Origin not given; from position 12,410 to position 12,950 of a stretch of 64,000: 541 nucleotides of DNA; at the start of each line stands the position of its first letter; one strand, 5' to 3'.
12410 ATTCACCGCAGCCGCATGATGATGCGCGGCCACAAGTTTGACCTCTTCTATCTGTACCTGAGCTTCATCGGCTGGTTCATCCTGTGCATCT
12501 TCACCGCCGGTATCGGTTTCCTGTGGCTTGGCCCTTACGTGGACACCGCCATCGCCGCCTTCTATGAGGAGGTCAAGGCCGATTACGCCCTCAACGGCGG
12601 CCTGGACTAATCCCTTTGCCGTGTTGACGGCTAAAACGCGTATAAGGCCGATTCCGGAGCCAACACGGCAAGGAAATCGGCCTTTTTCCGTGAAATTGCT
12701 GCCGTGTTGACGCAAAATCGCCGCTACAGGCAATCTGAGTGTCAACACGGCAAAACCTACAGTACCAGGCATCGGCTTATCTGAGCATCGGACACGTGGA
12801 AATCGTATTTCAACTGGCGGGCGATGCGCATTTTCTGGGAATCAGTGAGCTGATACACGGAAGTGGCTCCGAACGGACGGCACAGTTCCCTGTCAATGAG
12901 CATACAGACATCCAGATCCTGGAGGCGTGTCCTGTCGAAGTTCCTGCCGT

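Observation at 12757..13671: IS200-like HUH/Y1 transposase homologue abutting a repeat copy: candidate RAYT-REP system in a Bacteroidota genome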

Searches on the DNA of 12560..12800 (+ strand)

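Call 83: search_rna_families(source=window, start=12560, end=12800, threshold=evalue, max_evalue=1)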
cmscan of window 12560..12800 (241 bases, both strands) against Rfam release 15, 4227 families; matches with E-value up to 1: 2.
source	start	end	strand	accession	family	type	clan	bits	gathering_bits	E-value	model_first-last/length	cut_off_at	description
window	12618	12669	+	RF02926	DUF2693-FD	Gene; sRNA;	-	18.7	44.5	0.096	1-49/49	no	DUF2693-FD RNA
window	12560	12608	-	RF01404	PinT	Gene; sRNA;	-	17.6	60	0.23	1-53/76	3'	PinT (STnc440) Hfq binding RNA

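Call 84: search_dna_similar(query=window:12617-12754:+, collection=plasmids, mode=distant, max_rows=10)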
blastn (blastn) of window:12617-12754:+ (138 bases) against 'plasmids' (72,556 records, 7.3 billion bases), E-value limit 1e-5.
No match.
